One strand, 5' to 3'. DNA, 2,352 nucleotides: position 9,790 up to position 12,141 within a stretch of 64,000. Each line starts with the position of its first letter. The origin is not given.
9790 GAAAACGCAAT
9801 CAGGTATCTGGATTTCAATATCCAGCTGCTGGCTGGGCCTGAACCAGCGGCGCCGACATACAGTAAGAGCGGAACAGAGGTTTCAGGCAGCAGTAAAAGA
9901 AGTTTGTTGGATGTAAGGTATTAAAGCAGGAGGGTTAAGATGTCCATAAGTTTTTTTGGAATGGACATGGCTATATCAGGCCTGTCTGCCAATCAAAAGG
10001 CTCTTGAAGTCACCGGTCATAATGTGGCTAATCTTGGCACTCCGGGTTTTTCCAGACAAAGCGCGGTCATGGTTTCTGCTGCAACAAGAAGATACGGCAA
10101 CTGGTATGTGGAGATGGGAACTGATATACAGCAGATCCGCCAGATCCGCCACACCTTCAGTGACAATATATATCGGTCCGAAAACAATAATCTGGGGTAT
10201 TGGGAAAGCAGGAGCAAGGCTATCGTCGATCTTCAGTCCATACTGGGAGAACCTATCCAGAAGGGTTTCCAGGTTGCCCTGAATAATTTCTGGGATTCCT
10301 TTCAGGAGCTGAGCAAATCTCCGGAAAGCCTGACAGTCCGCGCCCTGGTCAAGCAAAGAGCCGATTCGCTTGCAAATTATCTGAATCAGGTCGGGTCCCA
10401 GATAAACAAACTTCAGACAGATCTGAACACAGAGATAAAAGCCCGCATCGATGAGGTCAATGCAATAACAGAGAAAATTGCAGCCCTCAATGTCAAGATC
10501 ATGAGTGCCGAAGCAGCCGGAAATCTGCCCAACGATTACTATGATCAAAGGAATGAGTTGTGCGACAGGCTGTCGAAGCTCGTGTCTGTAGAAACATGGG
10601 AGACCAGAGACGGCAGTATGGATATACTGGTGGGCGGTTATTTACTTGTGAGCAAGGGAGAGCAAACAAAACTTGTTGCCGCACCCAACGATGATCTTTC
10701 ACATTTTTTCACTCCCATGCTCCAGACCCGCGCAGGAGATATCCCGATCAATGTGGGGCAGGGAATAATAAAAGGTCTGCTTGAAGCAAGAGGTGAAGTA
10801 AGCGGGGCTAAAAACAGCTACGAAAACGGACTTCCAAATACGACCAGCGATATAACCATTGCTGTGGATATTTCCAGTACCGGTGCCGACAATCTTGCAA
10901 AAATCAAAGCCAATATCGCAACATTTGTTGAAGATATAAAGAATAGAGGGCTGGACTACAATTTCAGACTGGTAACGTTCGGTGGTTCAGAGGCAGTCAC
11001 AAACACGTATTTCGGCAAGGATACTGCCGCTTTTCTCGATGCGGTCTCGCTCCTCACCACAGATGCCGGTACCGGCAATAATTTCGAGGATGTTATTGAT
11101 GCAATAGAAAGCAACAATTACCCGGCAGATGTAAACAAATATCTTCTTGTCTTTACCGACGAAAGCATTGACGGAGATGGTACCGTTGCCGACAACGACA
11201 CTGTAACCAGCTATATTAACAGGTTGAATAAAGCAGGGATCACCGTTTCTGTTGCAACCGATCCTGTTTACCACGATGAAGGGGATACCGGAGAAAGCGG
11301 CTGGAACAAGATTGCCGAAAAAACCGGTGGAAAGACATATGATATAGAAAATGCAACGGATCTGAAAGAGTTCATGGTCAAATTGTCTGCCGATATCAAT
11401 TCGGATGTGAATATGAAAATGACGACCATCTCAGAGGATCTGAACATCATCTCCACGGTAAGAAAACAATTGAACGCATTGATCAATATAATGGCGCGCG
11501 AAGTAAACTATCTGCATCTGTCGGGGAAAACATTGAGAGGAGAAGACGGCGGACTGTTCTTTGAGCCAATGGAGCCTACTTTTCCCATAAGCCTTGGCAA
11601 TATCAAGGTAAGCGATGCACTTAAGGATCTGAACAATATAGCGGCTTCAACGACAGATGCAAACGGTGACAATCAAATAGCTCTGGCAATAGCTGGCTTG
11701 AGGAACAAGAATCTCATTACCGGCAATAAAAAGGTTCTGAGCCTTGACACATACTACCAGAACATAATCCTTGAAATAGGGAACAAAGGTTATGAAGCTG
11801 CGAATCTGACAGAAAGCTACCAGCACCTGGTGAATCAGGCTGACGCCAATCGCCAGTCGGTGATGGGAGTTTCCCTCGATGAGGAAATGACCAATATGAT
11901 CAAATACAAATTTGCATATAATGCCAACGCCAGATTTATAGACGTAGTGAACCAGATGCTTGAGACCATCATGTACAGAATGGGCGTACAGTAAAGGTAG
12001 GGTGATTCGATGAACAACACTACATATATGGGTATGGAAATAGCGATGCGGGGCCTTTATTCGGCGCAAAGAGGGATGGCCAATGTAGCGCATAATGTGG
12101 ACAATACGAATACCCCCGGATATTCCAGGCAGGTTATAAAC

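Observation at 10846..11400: Complete vWA domain inserted into a FlgK hook-filament junction protein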

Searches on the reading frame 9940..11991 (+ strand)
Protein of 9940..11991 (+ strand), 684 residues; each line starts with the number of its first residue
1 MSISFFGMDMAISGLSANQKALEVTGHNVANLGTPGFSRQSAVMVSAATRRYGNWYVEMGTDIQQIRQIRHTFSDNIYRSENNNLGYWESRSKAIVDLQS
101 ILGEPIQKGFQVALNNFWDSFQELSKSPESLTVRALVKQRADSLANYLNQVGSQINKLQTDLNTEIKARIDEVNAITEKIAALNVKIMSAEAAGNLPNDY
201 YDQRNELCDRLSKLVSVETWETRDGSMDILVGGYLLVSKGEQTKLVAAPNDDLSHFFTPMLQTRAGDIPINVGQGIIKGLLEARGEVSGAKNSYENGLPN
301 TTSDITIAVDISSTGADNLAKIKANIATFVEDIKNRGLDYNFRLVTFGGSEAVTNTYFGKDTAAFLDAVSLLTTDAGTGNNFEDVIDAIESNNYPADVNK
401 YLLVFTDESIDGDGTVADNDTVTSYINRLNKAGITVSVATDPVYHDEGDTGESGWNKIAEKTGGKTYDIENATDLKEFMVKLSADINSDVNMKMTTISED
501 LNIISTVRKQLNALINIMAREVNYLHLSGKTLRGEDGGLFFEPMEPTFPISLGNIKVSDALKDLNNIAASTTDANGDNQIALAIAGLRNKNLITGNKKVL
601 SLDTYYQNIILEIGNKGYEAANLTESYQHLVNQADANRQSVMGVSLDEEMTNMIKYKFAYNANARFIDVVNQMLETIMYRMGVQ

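Call 3: search_protein_families(library=pfam, proteins=[window:9940-11991:+], max_evalue=1)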
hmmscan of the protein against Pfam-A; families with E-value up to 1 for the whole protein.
window:9940-11991:+ (684 aa): 12 families
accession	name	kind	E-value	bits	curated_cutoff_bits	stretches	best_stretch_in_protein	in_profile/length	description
PF22638.1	FlgK_D1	-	3.1e-48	164.8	28.6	2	98-295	4-193/233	Flagellar hook-associated protein FlgK helical domain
PF06429.18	Flg_bbr_C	-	1.6e-09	37.5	23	1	642-677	8-43/46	Flagellar basal body rod FlgEFG protein C-terminal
PF00092.34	VWA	-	1.8e-09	38.5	23.8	1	304-478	1-171/174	von Willebrand factor type A domain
PF00460.25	Flg_bb_rod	-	3.1e-07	30.7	20.7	1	8-37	1-30/31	Flagella basal body rod protein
PF10154.14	Fy-3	-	0.012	15.2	25.8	1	115-193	83-163/498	Ferry endosomal RAB5 effector complex subunit 3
PF07445.17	PriC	-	0.034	14.4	23.3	1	134-201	31-99/174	Primosomal replication protein priC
PF04513.17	Baculo_PEP_C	-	0.041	14.4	38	1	132-184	31-80/140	Baculovirus polyhedron envelope protein, PEP, C terminus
PF18788.6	DarA_N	-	0.05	13.9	27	0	409-440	69-99/122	Defence against restriction A N-terminal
PF18822.6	CdvA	-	0.099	13.1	30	1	138-218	17-97/123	CdvA-like coiled-coil domain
PF15934.10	Yuri_gagarin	-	0.25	11.6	28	1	139-183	151-195/234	Yuri gagarin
PF19174.5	DUF5856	-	0.34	12.4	34.6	0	130-180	40-90/94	Family of unknown function (DUF5856)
PF11932.13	DUF3450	-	0.47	10.1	32.6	0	136-183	55-101/241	Protein of unknown function (DUF3450)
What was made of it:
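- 9961..10050 (+): N-terminal rod-type D0 segment (aa 8-37). Pfam Flg_bb_rod, E = 3.1e-7 (call 3).
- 10231..10824 (+): FlgK_D1, first part (aa 98-295, profile positions 4-193 of 233). Pfam PF22638, 164.8 bits (call 3).
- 11863..11970 (+): C-terminal rod-type D0 segment (aa 642-677). Pfam Flg_bbr_C, E = 1.6e-9 (call 3).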

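Call 4: search_protein_families(library=ncbifam, proteins=[window:9940-11991:+], max_evalue=1)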
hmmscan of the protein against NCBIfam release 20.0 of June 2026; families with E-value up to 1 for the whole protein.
window:9940-11991:+ (684 aa): 19 families
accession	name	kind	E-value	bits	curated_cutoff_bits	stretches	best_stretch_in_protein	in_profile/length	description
TIGR02492.1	flgK_ends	equivalog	8.3e-92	308.8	170.75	2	8-354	3-354/437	flagellar hook-associated protein FlgK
NF004241.1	PRK05682.1-5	equivalog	1e-09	38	469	2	11-43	8-40/446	flagellar hook protein FlgE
TIGR02488.1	flgG_G_neg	equivalog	5.5e-08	32.6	252.75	2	9-44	3-38/259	flagellar basal-body rod protein FlgG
TIGR03506.1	FlgEFG_subfam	subfamily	8.4e-08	32.3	70.25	1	8-69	3-65/351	flagellar hook-basal body complex protein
NF004238.1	PRK05682.1-1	equivalog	9.9e-08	31.6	400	2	8-68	3-65/414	flagellar hook protein FlgE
NF004240.1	PRK05682.1-4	equivalog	1.4e-05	24.6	472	1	9-41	4-36/443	flagellar hook protein FlgE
TIGR02490.1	flgF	equivalog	3.9e-05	23.3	178.5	1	10-48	3-41/218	flagellar basal-body rod protein FlgF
NF004242.0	PRK05682.2-1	equivalog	9.4e-05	21.4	365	2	646-678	386-418/422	flagellar hook protein FlgE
NF009279.0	PRK12637.1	equivalog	9.8e-05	21.2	663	1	7-68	2-59/473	flagellar hook protein FlgE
NF009275.1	PRK12632.1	equivalog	0.00031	21.1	170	1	7-61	7-61/130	flagellar basal body rod protein FlgC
TIGR01396.1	FlgB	equivalog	0.00035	20.8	59.05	1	13-40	10-37/131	flagellar basal body rod protein FlgB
NF009278.1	PRK12636.1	equivalog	0.0034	16.9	350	1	10-40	7-37/263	flagellar basal body rod protein FlgG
TIGR01395.1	FlgC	equivalog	0.0064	16.8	102.1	2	642-676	97-131/137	flagellar basal body rod protein FlgC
NF009456.0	PRK12816.1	equivalog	0.012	15.3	416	1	643-677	225-259/264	flagellar basal body rod protein FlgG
NF009270.0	PRK12627.1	equivalog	0.038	14.4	128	0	10-41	12-41/128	FlgB family protein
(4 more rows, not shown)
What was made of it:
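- On FlgK / hook-associated protein 1 (TIGR02492): 308.8 bits against a cut-off of 170.75 (call 4).
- It matches the FlgK equivalog model at 309 bits (call 4).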

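Call 6: find_homologous_proteins(query=window:9940-11991:+)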
Query window:9940-11991:+ (684 aa): 390 proteins with E <= 0.001 among 8000 candidates; the best 120 are listed.
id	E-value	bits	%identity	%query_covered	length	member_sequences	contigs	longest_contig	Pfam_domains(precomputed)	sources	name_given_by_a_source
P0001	0.0e+0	1500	100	100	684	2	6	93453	PF06429.19,PF00460.26,PF00092.35,PF22638.2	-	-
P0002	0.0e+0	1489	99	100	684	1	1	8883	PF06429.19,PF00460.26,PF00092.35,PF22638.2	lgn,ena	-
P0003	0.0e+0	1489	99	100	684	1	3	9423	PF06429.19,PF00460.26,PF00092.35,PF22638.2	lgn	-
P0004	0.0e+0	1489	99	100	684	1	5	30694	PF06429.19,PF00460.26,PF00092.35,PF22638.2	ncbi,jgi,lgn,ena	-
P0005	0.0e+0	1487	99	100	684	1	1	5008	PF06429.19,PF00460.26,PF00092.35,PF22638.2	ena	-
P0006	0.0e+0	1487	99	100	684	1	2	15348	PF06429.19,PF00460.26,PF00092.35,PF22638.2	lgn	-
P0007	0.0e+0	1485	99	100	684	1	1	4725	PF06429.19,PF00460.26,PF00092.35,PF22638.2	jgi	-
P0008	0.0e+0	1441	96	100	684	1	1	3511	PF06429.19,PF00460.26,PF00092.35,PF22638.2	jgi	jgi:flagellar hook-associated protein 1 FlgK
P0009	0.0e+0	1405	93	100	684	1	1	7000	PF06429.19,PF00460.26,PF00092.35,PF22638.2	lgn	-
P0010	0.0e+0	1330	88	100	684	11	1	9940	PF06429.19,PF00460.26,PF00092.35,PF22638.2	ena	-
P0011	0.0e+0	1254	83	100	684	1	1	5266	PF06429.19,PF00460.26,PF00092.35,PF22638.2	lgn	-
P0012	0.0e+0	1240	83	100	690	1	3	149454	PF06429.19,PF00460.26,PF00092.35,PF22638.2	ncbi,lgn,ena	-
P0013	0.0e+0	1216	80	100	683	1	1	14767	PF06429.19,PF00460.26,PF00092.35,PF22638.2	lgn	-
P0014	0.0e+0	1208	80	100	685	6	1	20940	PF06429.19,PF00460.26,PF00092.35,PF22638.2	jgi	-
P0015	0.0e+0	1199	80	100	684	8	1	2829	PF06429.19,PF00460.26,PF00092.35,PF22638.2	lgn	-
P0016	0.0e+0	1196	79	100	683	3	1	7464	PF06429.19,PF00460.26,PF22638.2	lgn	-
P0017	0.0e+0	1183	78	100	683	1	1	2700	PF06429.19,PF00460.26,PF22638.2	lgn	-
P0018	0.0e+0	1163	76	100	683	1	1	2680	PF06429.19,PF00460.26,PF22638.2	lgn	-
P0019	0.0e+0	1158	76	100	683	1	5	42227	PF06429.19,PF00460.26,PF00092.35,PF22638.2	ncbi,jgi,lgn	ncbi:MAG: flagellar hook-associated protein FlgK [Acetivibrionales bacterium]|jgi:flagellar hook-ass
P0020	0.0e+0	1152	76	100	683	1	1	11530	PF06429.19,PF00460.26,PF22638.2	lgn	-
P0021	0.0e+0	1150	76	100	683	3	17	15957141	PF06429.19,PF00460.26,PF00092.35,PF22638.2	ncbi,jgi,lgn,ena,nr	ncbi:MAG TPA: flagellar hook-associated protein FlgK [Clostridiaceae bacterium]|jgi:flagellar hook-a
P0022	0.0e+0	1145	76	100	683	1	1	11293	PF06429.19,PF00460.26,PF00092.35,PF22638.2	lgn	-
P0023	0.0e+0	1145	76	100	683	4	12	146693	PF06429.19,PF00460.26,PF00092.35,PF22638.2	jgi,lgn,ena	-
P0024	0.0e+0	1135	75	100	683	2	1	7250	PF06429.19,PF00460.26,PF00092.35,PF22638.2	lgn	-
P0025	0.0e+0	1135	76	100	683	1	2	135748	PF06429.19,PF00460.26,PF00092.35,PF22638.2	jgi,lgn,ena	-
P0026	0.0e+0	1113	74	100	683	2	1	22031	PF06429.19,PF00460.26,PF00092.35,PF22638.2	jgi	-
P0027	0.0e+0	1111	75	100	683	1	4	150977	PF06429.19,PF00460.26,PF22638.2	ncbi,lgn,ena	-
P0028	0.0e+0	1110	75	100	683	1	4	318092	PF06429.19,PF00460.26,PF22638.2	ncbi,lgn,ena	-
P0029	0.0e+0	1108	75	100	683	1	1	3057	PF06429.19,PF00460.26,PF22638.2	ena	-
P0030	0.0e+0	1107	73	100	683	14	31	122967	PF06429.19,PF00460.26,PF22638.2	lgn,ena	-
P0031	0.0e+0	1094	72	100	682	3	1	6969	PF06429.19,PF00460.26,PF22638.2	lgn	-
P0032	0.0e+0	1092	73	100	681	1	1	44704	PF06429.19,PF00460.26,PF00092.35,PF22638.2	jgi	-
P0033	0.0e+0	1091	73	100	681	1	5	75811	PF06429.19,PF00460.26,PF00092.35,PF22638.2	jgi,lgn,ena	-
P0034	0.0e+0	1075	74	100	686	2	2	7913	PF07445.18,PF06429.19,PF00460.26,PF00092.35,PF22638.2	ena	-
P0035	0.0e+0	1060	69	100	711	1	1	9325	PF06429.19,PF00460.26,PF22638.2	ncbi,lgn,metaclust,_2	metaclust:\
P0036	0.0e+0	1044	70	100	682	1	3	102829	PF06429.19,PF00460.26,PF22638.2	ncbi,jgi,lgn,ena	jgi:flagellar hook-associated protein 1 FlgK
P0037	0.0e+0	1042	70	100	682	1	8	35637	PF06429.19,PF00460.26,PF22638.2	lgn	-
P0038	0.0e+0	1038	70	100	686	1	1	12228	PF06429.19,PF00460.26,PF22638.2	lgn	-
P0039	0.0e+0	1034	71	99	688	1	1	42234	PF06429.19,PF00460.26,PF22638.2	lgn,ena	-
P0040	0.0e+0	1033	71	99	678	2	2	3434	PF06429.19,PF00460.26,PF22638.2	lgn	-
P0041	0.0e+0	1026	71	100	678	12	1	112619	PF06429.19,PF00460.26,PF00092.35,PF22638.2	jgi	-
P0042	0.0e+0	1022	71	100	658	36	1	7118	PF06429.19,PF00460.26,PF22638.2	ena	-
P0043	0.0e+0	1020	70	99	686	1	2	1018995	PF06429.19,PF00460.26,PF00092.35,PF22638.2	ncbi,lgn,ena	-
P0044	0.0e+0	1020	70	99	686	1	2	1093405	PF06429.19,PF00460.26,PF00092.35,PF22638.2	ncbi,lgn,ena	-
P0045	0.0e+0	1019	69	100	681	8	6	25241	PF06429.19,PF00460.26,PF00092.35,PF22638.2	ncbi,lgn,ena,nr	ncbi:MAG: flagellar hook-associated protein FlgK [Clostridiaceae bacterium]|nr:flagellar hook-associ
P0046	0.0e+0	1015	69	99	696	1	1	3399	PF06429.19,PF00460.26,PF22638.2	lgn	-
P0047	1.6e-296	1003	68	100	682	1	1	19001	PF06429.19,PF00460.26,PF22638.2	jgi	jgi:flagellar hook-associated protein 1 FlgK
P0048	1.7e-296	1003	68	100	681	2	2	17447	PF06429.19,PF00460.26,PF00092.35,PF22638.2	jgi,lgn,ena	-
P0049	6.4e-294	995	70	100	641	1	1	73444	PF06429.19,PF00460.26,PF22638.2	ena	-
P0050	4.7e-292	988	68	99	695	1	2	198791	PF06429.19,PF00460.26,PF22638.2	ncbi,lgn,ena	-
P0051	1.7e-289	980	67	100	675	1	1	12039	PF06429.19,PF00460.26,PF22638.2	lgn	-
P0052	2.8e-289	979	68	99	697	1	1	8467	PF06429.19,PF00460.26,PF00092.35,PF22638.2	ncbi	-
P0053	2.8e-283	959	69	93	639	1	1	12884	PF06429.19,PF22638.2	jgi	-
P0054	5.6e-283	958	66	99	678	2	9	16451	PF06429.19,PF00460.26,PF22638.2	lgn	-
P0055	1.3e-280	951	64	100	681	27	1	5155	PF06429.19,PF00460.26,PF22638.2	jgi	-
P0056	2.0e-280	950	65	99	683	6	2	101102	PF06429.19,PF00460.26,PF22638.2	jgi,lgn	-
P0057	3.5e-280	949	64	100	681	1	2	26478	PF06429.19,PF00460.26,PF22638.2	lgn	-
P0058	8.6e-279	945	65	100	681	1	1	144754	PF06429.19,PF00460.26,PF22638.2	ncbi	-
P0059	3.3e-278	943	66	100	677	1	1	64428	PF06429.19,PF00460.26,PF22638.2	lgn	-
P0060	7.6e-278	941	64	100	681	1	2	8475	PF06429.19,PF00460.26,PF22638.2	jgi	-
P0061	3.5e-277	939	64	100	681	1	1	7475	PF06429.19,PF00460.26,PF22638.2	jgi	-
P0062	7.3e-277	938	64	100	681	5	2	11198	PF06429.19,PF00460.26,PF22638.2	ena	-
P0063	8.8e-277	938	64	100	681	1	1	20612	PF06429.19,PF00460.26,PF22638.2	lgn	-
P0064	2.1e-275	933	63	100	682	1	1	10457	PF06429.19,PF00460.26,PF22638.2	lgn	-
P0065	7.1e-275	932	62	100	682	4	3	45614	PF06429.19,PF00460.26,PF22638.2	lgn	-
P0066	1.4e-271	921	64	99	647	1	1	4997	PF06429.19,PF00460.26,PF22638.2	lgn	-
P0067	5.7e-270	915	63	100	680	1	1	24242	PF06429.19,PF00460.26,PF22638.2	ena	-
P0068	8.3e-269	912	64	100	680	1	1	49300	PF06429.19,PF00460.26,PF22638.2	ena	-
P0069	3.5e-268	910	61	100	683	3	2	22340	PF06429.19,PF00460.26,PF22638.2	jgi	-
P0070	9.1e-268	908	62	100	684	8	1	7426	PF06429.19,PF00460.26,PF22638.2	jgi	jgi:flagellar hook-associated protein 1 FlgK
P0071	3.9e-267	906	62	100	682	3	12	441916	PF06429.19,PF00460.26,PF22638.2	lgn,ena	-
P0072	2.5e-266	903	61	100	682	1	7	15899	PF06429.19,PF22638.2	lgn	-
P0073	3.0e-266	903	62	99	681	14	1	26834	PF06429.19,PF00460.26,PF22638.2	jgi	-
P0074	2.8e-259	880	61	99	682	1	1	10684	PF06429.19,PF00460.26,PF22638.2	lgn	-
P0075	8.8e-258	875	60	99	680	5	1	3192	PF06429.19,PF00460.26,PF22638.2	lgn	-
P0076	1.6e-256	871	60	99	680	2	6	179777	PF06429.19,PF00460.26,PF22638.2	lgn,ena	-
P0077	4.5e-251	853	59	99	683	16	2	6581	PF06429.19,PF00460.26,PF22638.2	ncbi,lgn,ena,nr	ncbi:MAG TPA: flagellar hook-associated protein FlgK [Thermoclostridium caenicola]|nr:flagellar hook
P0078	9.3e-246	835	57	100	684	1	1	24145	PF06429.19,PF22638.2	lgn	-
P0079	1.8e-245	835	58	100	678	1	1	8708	PF06429.19,PF22638.2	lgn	-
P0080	3.8e-245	833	57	99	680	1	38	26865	PF06429.19,PF00460.26,PF22638.2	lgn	-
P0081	9.4e-239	812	56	100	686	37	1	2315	PF06429.19,PF22638.2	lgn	-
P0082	7.0e-233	793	54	100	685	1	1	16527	PF06429.19,PF00460.26,PF22638.2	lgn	-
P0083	8.0e-233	793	55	100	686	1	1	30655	PF06429.19,PF22638.2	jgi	-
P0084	1.3e-232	792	56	100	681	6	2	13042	PF06429.19,PF22638.2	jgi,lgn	jgi:flagellar hook-associated protein 1 FlgK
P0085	3.1e-232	791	54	100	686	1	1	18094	PF06429.19,PF00460.26,PF22638.2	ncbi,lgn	-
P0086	5.2e-230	783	53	100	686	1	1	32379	PF06429.19,PF00460.26,PF22638.2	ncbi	-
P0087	5.6e-230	783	55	100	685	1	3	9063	PF06429.19,PF00460.26,PF22638.2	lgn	-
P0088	1.8e-229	782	54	100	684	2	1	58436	PF06429.19,PF22638.2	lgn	-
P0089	1.3e-228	779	53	100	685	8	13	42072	PF06429.19,PF00460.26,PF22638.2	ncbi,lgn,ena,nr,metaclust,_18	ncbi:MAG: flagellar hook-associated protein FlgK [Clostridiaceae bacterium]|nr:flagellar hook-associ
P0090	2.2e-228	778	54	100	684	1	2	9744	PF06429.19,PF00460.26,PF22638.2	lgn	-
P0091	5.2e-227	774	53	100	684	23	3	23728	PF06429.19,PF00460.26,PF22638.2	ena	-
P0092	8.6e-227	773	54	100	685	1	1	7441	PF06429.19,PF00460.26,PF22638.2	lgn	-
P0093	3.1e-225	768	55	100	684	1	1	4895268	PF06429.19,PF00460.26,PF22638.2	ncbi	-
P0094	2.9e-224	764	52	100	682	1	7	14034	PF06429.19,PF00460.26,PF22638.2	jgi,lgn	jgi:flagellar hook-associated protein 1 FlgK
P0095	1.5e-223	762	53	100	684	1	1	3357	PF06429.19,PF00460.26,PF22638.2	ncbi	-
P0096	5.0e-222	757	52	100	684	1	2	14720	PF06429.19,PF00460.26,PF22638.2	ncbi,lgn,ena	-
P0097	1.9e-221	755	52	100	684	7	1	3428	PF06429.19,PF00460.26,PF22638.2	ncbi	-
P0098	2.4e-221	755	54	100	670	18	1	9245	PF06429.19,PF00460.26,PF22638.2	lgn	-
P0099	4.1e-221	754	53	100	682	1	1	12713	PF06429.19,PF00460.26,PF22638.2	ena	-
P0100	1.5e-219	749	52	100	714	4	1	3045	PF06429.19,PF22638.2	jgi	jgi:flagellar hook-associated protein 1 FlgK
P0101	2.3e-219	748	52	100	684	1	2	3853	PF06429.19,PF00460.26,PF22638.2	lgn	-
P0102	3.4e-218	744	52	100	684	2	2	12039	PF06429.19,PF00460.26,PF22638.2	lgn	-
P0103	6.9e-218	743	53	100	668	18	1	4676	PF06429.19,PF00460.26,PF22638.2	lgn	-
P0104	1.8e-217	742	51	100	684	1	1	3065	PF06429.19,PF00460.26,PF22638.2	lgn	-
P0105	2.2e-217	742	53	99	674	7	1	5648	PF06429.19,PF00460.26,PF22638.2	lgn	-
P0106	5.9e-216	737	51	100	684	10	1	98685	PF06429.19,PF00460.26,PF22638.2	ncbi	-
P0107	3.4e-215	735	53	100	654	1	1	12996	PF06429.19,PF22638.2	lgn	-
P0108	3.4e-215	734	52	100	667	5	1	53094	PF06429.19,PF00460.26,PF22638.2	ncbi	-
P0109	3.4e-214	731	54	100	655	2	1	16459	PF06429.19,PF22638.2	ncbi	-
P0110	3.9e-214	731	53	100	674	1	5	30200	PF06429.19,PF00460.26,PF00092.35,PF22638.2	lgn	-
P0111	4.8e-212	724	50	100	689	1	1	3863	PF06429.19,PF22638.2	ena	-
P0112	1.8e-211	722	53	100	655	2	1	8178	PF06429.19,PF22638.2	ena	-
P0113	6.4e-211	720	53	100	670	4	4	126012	PF06429.19,PF00460.26,PF22638.2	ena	-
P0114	6.8e-210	717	44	77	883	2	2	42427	PF06429.19,PF00092.35,PF22638.2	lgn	-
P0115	2.5e-209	715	50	100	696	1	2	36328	PF06429.19,PF00092.35,PF22638.2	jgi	-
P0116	1.1e-208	713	53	100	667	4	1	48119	PF06429.19,PF00460.26,PF00092.35,PF22638.2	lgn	-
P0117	3.4e-208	711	52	100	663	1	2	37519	PF06429.19,PF00460.26,PF22638.2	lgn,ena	-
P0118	6.2e-208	711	52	100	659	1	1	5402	PF06429.19,PF22638.2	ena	-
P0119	6.6e-208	710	52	100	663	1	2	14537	PF06429.19,PF00460.26,PF22638.2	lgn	-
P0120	1.3e-207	709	52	100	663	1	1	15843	PF06429.19,PF00460.26,PF22638.2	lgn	-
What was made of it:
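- Call 6 (more than 100 clusters at 50-100% identity).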
